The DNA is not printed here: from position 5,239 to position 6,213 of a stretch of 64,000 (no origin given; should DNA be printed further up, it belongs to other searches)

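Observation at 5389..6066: Single-gene cassette encoding an orphan minimal nucleotidyl-cyclase-like palm protein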

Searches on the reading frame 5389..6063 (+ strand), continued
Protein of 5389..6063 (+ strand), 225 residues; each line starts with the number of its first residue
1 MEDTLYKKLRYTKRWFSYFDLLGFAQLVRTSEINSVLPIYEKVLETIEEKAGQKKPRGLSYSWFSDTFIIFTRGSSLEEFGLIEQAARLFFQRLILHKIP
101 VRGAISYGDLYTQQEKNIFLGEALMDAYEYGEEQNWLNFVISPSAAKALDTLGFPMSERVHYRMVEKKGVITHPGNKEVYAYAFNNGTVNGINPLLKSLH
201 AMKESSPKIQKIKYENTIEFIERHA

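Call 31: search_protein_families(library=pfam, alignment_id=A2, max_evalue=1)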
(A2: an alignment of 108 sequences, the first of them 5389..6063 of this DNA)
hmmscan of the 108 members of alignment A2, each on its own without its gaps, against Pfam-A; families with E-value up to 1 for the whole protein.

A. member 1, window:5389-6063:+ (225 aa): 0 families

B. families by the number of members that match (of 108 scanned): 32 families (the first 25 are shown)
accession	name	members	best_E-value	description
PF14716.13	HHH_8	1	0.002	Helix-hairpin-helix domain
PF18875.5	AF4_int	1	0.0091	AF4 interaction motif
PF22299.1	BRISC_FAM175B_helical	1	0.011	BRISC complex subunit FAM175B, helical domain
PF06926.16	Rep_Org_C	1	0.023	Putative replisome organiser protein C-terminus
PF22439.1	TAdV_Fibre-like_head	1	0.027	Turkey Adenovirus 3 Fibre protein-like, head domain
PF13143.11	DUF3986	1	0.028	Protein of unknown function (DUF3986)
PF07797.19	DUF1639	1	0.032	Protein of unknown function (DUF1639)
PF21104.3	Glyco_hydro_78_N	1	0.034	Glycosyl hydrolase family 78 alpha-rhamnosidase N-terminal domain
PF08218.17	Citrate_ly_lig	1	0.036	Citrate lyase ligase C-terminal domain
PF15739.10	TSNAXIP1_N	1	0.037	Translin-associated factor X-interacting N-terminus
PF21408.2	MTR4-like_stalk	1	0.058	Exosome RNA helicase MTR4-like, stalk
PF03139.20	AnfG_VnfG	1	0.059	Vanadium/alternative nitrogenase delta subunit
PF25744.1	T4_Y13H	1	0.061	Bacteriophage T4 Y13H protein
PF25710.1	CrAss_Ring_3_4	1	0.099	Phage tail ring protein 3/4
PF04444.19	Dioxygenase_N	1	0.11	Catechol dioxygenase N terminus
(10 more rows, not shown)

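Call 32: search_solved_structures(query=A2, max_evalue=10, show_alignments=3)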
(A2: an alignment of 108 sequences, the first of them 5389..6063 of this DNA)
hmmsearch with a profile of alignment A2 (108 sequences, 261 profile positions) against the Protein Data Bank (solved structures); distinct sequences matched with E-value up to 10: 0.

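Call 36: search_protein_families(library=pfam, alignment_id=A3, max_evalue=0.0001)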
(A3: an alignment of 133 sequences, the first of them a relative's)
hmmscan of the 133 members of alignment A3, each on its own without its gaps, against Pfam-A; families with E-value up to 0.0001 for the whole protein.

A. member 1, L001:4412-5041:+ (210 aa): 2 families
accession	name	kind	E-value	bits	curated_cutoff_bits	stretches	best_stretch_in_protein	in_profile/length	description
PF06961.18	DUF1294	-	4.2e-23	81.8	25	1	119-173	1-55/55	Protein of unknown function (DUF1294)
PF00313.28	CSD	-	3.1e-08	33.8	27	1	4-66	2-64/66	'Cold-shock' DNA-binding domain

B. families by the number of members that match (of 133 scanned): 141 families (the first 25 are shown)
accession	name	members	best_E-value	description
PF07719.23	TPR_2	2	5.4e-77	Tetratricopeptide repeat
PF13181.12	TPR_8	2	5.9e-56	Tetratricopeptide repeat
PF13424.12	TPR_12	2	1.3e-33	Tetratricopeptide repeat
PF01408.29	GFO_IDH_MocA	2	9.3e-33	Oxidoreductase family, NAD-binding Rossmann fold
PF13489.12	Methyltransf_23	2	3.2e-19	Methyltransferase domain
PF22725.1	GFO_IDH_MocA_C3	2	4.8e-18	GFO/IDH/MocA C-terminal domain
PF13649.12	Methyltransf_25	2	3.6e-17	Methyltransferase domain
PF08242.18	Methyltransf_12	2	1e-16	Methyltransferase domain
PF08241.18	Methyltransf_11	2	7e-14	Methyltransferase domain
PF13176.12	TPR_7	2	1.2e-12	Tetratricopeptide repeat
PF13847.12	Methyltransf_31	2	3e-11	Methyltransferase domain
PF13374.12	TPR_10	2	3.7e-05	Tetratricopeptide repeat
PF00171.27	Aldedh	1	1.6e-178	Aldehyde dehydrogenase family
PF01134.28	GIDA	1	4.9e-174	Glucose inhibited division protein A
PF00750.26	tRNA-synt_1d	1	6.1e-121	tRNA synthetases class I (R), catalytic domain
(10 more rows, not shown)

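Call 37: search_protein_families(library=padloc, alignment_id=A3, max_evalue=0.00001)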
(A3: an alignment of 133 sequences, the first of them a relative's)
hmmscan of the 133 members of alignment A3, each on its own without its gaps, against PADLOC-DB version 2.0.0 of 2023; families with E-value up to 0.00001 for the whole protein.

A. member 1, L001:4412-5041:+ (210 aa): 0 families

B. families by the number of members that match (of 133 scanned): 43 families (the first 25 are shown)
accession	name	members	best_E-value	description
PDLC00733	Effector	3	1.5e-15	TIR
PDLC04134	mad2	2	3e-19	mads_2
PDLC03863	LmuB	1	4.4e-182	-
PDLC03851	LmuA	1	3.7e-93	-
PDLC03867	LmuB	1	4.5e-81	-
PDLC03862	LmuB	1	4.7e-57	-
PDLC03957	bSEFIR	1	1.6e-55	-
PDLC03869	LmuC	1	2e-44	-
PDLC05065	PDC-S68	1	6.4e-40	-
PDLC05064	PDC-S68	1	2.6e-38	-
PDLC05066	PDC-S68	1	2e-37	-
PDLC03859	LmuB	1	1.3e-34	-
PDLC01734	typeIV_RecD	1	3.2e-32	RecD_0_IVD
PDLC05059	PDC-S64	1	9.4e-32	-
PDLC02411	Aga_Helical-REase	1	3.2e-29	Class II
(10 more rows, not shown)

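Call 42: search_protein_families(library=pfam, proteins=[L028:5480-5947:+, L016:5695-5991:+, L032:6712-7161:+, L032:5089-5919:+, L035:3272-5449:+, L021:5696-5953:+, L024:1282-1635:+, L026:6721-7092:+, L030:4195-4635:+, L031:6739-7428:+], max_evalue=0.01)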
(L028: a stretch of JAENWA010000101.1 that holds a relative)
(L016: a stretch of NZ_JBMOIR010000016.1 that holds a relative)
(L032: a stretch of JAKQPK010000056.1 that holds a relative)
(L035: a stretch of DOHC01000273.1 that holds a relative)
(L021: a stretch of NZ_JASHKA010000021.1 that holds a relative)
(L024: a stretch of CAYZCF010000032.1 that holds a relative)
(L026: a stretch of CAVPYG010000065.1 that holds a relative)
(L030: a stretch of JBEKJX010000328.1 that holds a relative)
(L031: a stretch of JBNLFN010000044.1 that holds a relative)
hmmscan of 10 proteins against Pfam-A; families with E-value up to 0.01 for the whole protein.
L028:5480-5947:+ (156 aa): 1 family
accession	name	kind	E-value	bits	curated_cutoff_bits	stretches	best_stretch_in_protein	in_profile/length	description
PF10183.14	ESSS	-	0.004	17.8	22.8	1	39-73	76-109/115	ESSS subunit of NADH:ubiquinone oxidoreductase (complex I)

L016:5695-5991:+ (99 aa): 0 families

L032:6712-7161:+ (150 aa): 3 families
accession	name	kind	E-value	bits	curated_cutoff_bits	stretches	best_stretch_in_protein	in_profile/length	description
PF03364.25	Polyketide_cyc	-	1.6e-06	28.8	23.4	1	10-118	1-107/126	Polyketide cyclase / dehydrase and lipid transport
PF10604.15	Polyketide_cyc2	-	3.1e-06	28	27.4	1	1-142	1-142/142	Polyketide cyclase / dehydrase and lipid transport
PF02736.25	Myosin_N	-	0.0016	18.7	27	1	34-56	14-36/45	Myosin N-terminal SH3-like domain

L032:5089-5919:+ (277 aa): 1 family
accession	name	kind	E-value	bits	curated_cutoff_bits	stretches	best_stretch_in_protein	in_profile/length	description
PF04199.19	Cyclase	-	4.2e-32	111.8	23.1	1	14-205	1-142/142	Putative cyclase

L035:3272-5449:+ (726 aa): 28 families (the best 25 are shown)
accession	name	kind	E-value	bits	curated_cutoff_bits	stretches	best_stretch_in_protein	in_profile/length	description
PF00515.34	TPR_1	-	2.6e-88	287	27.8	10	652-685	1-34/34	Tetratricopeptide repeat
PF07719.23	TPR_2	-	5.4e-77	248.1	27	9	311-341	3-33/34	Tetratricopeptide repeat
PF13414.12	TPR_11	-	3.9e-73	241.3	26.8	9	625-665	1-41/42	TPR repeat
PF13181.12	TPR_8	-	5.9e-56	182.3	25.7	7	311-341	3-33/34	Tetratricopeptide repeat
PF13431.12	TPR_17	-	1.4e-51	168.9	24.4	6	417-449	2-34/34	Tetratricopeptide repeat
PF13432.12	TPR_16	-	1.7e-40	137.4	32.7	7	624-686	3-65/65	Tetratricopeptide repeat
PF13371.12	TPR_9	-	7.7e-39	132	35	5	627-688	4-65/73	Tetratricopeptide repeat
PF13424.12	TPR_12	-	1.3e-33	115.5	30.1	5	344-409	4-75/77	Tetratricopeptide repeat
PF13428.12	TPR_14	-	4.5e-31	104.6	23.5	1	620-658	3-41/44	Tetratricopeptide repeat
PF14559.12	TPR_19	-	1e-26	93.4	25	7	630-673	3-46/68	Tetratricopeptide repeat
PF13174.12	TPR_6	-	4.8e-24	83.8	26.3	2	381-409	2-30/33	Tetratricopeptide repeat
PF23914.1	TPR_CcmH_CycH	-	4.1e-13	49.9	42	1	209-297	61-152/158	Cytochrome c-type biogenesis protein H TPR domain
PF13429.12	TPR_15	-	6.5e-13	49.2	26.2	0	621-707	149-235/280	Tetratricopeptide repeat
PF13176.12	TPR_7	-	1.2e-12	47.2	27.9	0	625-652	6-35/36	Tetratricopeptide repeat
PF12895.13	ANAPC3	-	2.1e-11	44.4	27.2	0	322-401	2-78/82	Anaphase-promoting complex, cyclosome, subunit 3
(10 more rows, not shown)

L021:5696-5953:+ (86 aa): 0 families

L024:1282-1635:+ (118 aa): 0 families

L026:6721-7092:+ (124 aa): 0 families

L030:4195-4635:+ (147 aa): 0 families

L031:6739-7428:+ (230 aa): 2 families
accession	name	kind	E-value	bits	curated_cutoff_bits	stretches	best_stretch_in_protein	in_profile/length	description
PF18330.7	Lig_C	-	0.00011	22.6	25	0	165-208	68-110/125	Ligase Pab1020 C-terminal region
PF16733.10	NRho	-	0.00043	20.8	27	0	167-194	8-35/69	Rhomboid N-terminal domain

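Call 43: search_protein_families(library=pfam, proteins=[L001:6797-7669:+, L001:5392-5901:+, L006:6734-8041:+, L006:4980-5861:+, L008:4636-5967:+, L008:3307-3804:+, L005:6798-8027:+, L026:5117-5863:+, L029:6876-8222:+, L036:982-1344:+], max_evalue=0.01)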
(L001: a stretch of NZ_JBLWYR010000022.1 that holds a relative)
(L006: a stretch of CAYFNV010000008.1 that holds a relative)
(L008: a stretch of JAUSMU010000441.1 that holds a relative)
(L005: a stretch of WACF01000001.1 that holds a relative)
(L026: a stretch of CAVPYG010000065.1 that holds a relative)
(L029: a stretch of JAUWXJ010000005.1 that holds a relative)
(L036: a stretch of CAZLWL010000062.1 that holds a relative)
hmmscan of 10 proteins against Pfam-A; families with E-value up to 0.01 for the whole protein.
L001:6797-7669:+ (291 aa): 0 families

L001:5392-5901:+ (170 aa): 0 families

L006:6734-8041:+ (436 aa): 1 family
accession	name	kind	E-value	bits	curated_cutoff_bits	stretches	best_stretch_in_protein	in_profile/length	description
PF03747.19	ADP_ribosyl_GH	-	2.2e-19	70.7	26.2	1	10-328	1-286/287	ADP-ribosylglycohydrolase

L006:4980-5861:+ (294 aa): 3 families
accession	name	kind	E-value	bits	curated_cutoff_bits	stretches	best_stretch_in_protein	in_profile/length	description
PF12706.13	Lactamase_B_2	-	3.9e-20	72.8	27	1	63-255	2-200/200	Beta-lactamase superfamily domain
PF00753.33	Lactamase_B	-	7.5e-12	46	22.7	1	51-187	5-155/196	Metallo-beta-lactamase superfamily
PF13483.12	Lactamase_B_3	-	3.1e-06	27.7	24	1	51-201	6-131/160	Beta-lactamase superfamily domain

L008:4636-5967:+ (444 aa): 1 family
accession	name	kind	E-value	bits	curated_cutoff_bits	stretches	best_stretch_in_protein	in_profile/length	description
PF19994.4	GASH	-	3.5e-59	201.5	27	1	15-440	1-398/398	GTPase-associated system helical domain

L008:3307-3804:+ (166 aa): 1 family
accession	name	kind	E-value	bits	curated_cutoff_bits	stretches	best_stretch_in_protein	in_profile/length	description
PF03706.18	LPG_synthase_TM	-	0.0037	17.2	33.4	0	92-155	126-189/302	Lysylphosphatidylglycerol synthase TM region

L005:6798-8027:+ (410 aa): 9 families
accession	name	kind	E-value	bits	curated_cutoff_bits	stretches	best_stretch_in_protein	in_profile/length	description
PF20284.3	CTD8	-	1.3e-43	148.7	27.6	1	269-393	2-126/127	C-terminal domain 8 of the ABC-three component (ABC-3C) systems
PF07819.20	PGAP1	-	5e-11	43.2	24.3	1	14-160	7-139/233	PGAP1-like alpha/beta domain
PF05057.20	DUF676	-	6.5e-09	36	20.3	1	8-156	2-131/217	Putative serine esterase (DUF676)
PF02450.21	LCAT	-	3.2e-05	23.8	21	1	107-180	118-189/392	Lecithin:cholesterol acyltransferase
PF24096.1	DUF7379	-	0.00013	22.5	33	1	103-160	63-122/191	Domain of unknown function (DUF7379)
PF05990.18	DUF900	-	0.0002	21.4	20.5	1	3-136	11-120/232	Alpha/beta hydrolase of unknown function (DUF900)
PF02089.21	Palm_thioest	-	0.0011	19.1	26.8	1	105-184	68-137/254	Palmitoyl protein thioesterase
PF00561.26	Abhydrolase_1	-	0.0018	18.4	25.8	0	13-148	2-102/245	alpha/beta hydrolase fold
PF12697.13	Abhydrolase_6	-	0.0019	19.3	26.3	1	14-126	1-82/217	Alpha/beta hydrolase family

L026:5117-5863:+ (249 aa): 1 family
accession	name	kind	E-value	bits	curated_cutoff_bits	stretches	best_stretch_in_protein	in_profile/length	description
PF20619.3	DUF6804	-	3.2e-22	78.9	27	1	11-94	5-87/91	Family of unknown function (DUF6804)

L029:6876-8222:+ (449 aa): 2 families
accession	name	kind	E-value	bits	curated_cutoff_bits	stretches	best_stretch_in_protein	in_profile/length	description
PF03781.23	FGE-sulfatase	-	5.4e-51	174.1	23.3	1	220-447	4-255/255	Sulfatase-modifying factor enzyme 1-like domain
PF11684.13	DUF3280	-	0.00037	21.2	30.1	1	79-162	31-109/138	Protein of unknown function (DUF2380)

L036:982-1344:+ (121 aa): 1 family
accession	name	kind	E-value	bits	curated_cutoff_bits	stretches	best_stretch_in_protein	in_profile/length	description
PF13366.12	PDDEXK_3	-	7.6e-39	133.1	22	1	4-119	2-117/117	PD-(D/E)XK nuclease superfamily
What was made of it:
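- Neighbours include Lamassu, TIR, RT-protease, PD-T7-5, GASH/DO-GTPase and ABC-3C components (calls 36, 37, 43).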

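Call 44: search_protein_families(library=phrogs, alignment_id=A2, max_evalue=0.01)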
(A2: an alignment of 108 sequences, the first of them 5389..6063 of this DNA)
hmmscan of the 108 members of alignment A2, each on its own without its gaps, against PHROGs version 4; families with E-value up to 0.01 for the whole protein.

A. member 1, window:5389-6063:+ (225 aa): 1 family
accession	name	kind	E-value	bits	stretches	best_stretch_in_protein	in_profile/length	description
phrog_23933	-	unknown function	8.8e-11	42.6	1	11-131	3-123/240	-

B. families by the number of members that match (of 108 scanned): 3 families
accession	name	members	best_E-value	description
phrog_23933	-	95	3.2e-14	-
phrog_21097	-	2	0.00056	-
phrog_20934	-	1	0.0097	-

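Call 45: search_dna_similar(query=window:5389-6063:+, collection=plasmids, mode=protein, max_evalue=0.001, max_rows=30)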
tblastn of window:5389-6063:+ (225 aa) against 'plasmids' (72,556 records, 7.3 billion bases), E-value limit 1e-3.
Records with a match: 5; places in all: 5; records where one place covers at least 80% of the query: 1.
Best place of each record, by identity: <60% 5.
By first word of the organism name: Bacillus 4; Methylobacter 1.
By predicted mobility (MOB-suite, as given by PLSDB): non-mobilizable 4; conjugative 1.
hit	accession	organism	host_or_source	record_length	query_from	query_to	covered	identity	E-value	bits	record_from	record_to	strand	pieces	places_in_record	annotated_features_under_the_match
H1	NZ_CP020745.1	Bacillus mycoides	whole organism,soil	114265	17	222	92%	26.3%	2e-6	55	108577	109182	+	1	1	hypothetical protein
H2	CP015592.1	Bacillus cereus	whole organism,garden soil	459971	11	181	76%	25.3%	1e-3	47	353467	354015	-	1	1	none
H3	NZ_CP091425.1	Methylobacter sp. YRD-M1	isolate,wetland soil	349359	14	145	59%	29.1%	3e-7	58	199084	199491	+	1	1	hypothetical protein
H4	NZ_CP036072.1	Bacillus wiedmannii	cell culture,soil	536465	4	160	70%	23.4%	4e-5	51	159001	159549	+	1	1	DUF262 domain-containing protein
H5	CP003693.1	Bacillus thuringiensis MC28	-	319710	64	144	36%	33.3%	1e-5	53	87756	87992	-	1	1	TPR repeat-containing protein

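Call 46: search_dna_similar(query=window:5389-6063:+, collection=phages, mode=protein, max_evalue=0.01, max_rows=30)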
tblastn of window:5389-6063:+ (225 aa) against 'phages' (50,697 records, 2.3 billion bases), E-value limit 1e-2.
Records with a match: 1; places in all: 1; records where one place covers at least 80% of the query: 0.
Best place of each record, by identity: <60% 1.
By first word of the organism name: Bacteriophage 1.
By host as written in the record: - 1.
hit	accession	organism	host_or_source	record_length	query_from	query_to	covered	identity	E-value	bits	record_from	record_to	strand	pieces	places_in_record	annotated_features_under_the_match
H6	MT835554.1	Bacteriophage sp.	human fecal samples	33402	14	158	64%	26.1%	1e-9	63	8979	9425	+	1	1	record has no annotation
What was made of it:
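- Tried and rejected: tblastn against phage genomes gave one metagenomic contig only (call 46).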

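Call 47: get_annotated_region(hit=H4, flank=5000)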
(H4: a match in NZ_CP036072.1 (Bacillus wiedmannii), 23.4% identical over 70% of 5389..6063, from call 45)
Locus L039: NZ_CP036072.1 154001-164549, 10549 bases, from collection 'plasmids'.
description: Bacillus wiedmannii strain JAS07/5 plasmid p536
organism: Bacillus wiedmannii (NCBI taxid 1890302)
taxonomy: Bacteria; Bacillota; Bacilli; Bacillales; Bacillaceae; Bacillus; Bacillus wiedmannii
host: -; source: cell culture,soil; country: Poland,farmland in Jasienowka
typing (MOB-suite, as given by PLSDB): non-mobilizable; replicon rep_cluster_164,rep_cluster_1698,rep_cluster_1751,rep_cluster_1912
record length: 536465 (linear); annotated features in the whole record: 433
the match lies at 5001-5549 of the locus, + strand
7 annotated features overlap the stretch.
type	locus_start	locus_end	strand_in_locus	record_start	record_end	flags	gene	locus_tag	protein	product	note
CDS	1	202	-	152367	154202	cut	-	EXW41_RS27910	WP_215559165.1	DNA/RNA helicase domain-containing protein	-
CDS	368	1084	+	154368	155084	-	-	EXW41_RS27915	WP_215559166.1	hypothetical protein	-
CDS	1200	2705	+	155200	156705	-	-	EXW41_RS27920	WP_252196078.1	hypothetical protein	-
CDS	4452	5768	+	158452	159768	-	-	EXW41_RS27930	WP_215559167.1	DUF262 domain-containing protein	-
CDS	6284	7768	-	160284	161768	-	-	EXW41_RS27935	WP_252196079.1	hypothetical protein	-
CDS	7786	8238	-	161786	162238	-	-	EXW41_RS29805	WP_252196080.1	hypothetical protein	-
CDS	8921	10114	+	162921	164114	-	-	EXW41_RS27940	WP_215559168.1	aldolase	-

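Call 48: get_annotated_region(hit=H1, flank=5000)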
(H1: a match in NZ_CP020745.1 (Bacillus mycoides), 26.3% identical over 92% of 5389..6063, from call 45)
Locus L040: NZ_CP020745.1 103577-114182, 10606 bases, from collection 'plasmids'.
description: Bacillus mycoides strain Gnyt1 plasmid unnamed2, complete sequence
organism: Bacillus mycoides (NCBI taxid 1405)
taxonomy: Bacteria; Bacillota; Bacilli; Bacillales; Bacillaceae; Bacillus; Bacillus mycoides
host: -; source: whole organism,soil; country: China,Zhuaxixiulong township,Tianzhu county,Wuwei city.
typing (MOB-suite, as given by PLSDB): non-mobilizable
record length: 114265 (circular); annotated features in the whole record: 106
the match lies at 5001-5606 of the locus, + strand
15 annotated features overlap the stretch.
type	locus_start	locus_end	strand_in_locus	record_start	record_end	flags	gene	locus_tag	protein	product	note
CDS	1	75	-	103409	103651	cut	-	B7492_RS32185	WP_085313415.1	hypothetical protein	-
CDS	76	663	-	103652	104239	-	-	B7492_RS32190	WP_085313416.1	recombinase family protein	GO:0006310 - DNA recombination [Evidence IEA]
CDS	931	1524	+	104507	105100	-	-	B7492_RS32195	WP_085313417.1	TasA family protein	-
CDS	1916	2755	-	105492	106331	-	-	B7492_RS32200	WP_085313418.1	hypothetical protein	-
CDS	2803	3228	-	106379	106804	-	-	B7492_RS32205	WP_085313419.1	hypothetical protein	-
CDS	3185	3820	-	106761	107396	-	-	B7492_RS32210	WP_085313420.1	ATP-binding protein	-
CDS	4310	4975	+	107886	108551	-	-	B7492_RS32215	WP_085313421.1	hypothetical protein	-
CDS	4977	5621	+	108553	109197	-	-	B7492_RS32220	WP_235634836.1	hypothetical protein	-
CDS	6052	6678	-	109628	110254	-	-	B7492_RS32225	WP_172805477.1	hypothetical protein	-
CDS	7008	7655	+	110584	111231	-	-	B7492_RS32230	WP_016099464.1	recombinase family protein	GO:0006310 - DNA recombination [Evidence IEA]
CDS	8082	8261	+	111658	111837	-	-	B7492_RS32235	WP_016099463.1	hypothetical protein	-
CDS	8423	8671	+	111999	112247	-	-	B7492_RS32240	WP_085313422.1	hypothetical protein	-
CDS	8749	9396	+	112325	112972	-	-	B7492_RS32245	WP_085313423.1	hypothetical protein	-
CDS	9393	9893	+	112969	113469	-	-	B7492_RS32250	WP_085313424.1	stage II sporulation protein M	-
CDS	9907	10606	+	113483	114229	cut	-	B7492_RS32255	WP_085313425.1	M48 family metalloprotease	GO:0006508 - proteolysis [Evidence IEA]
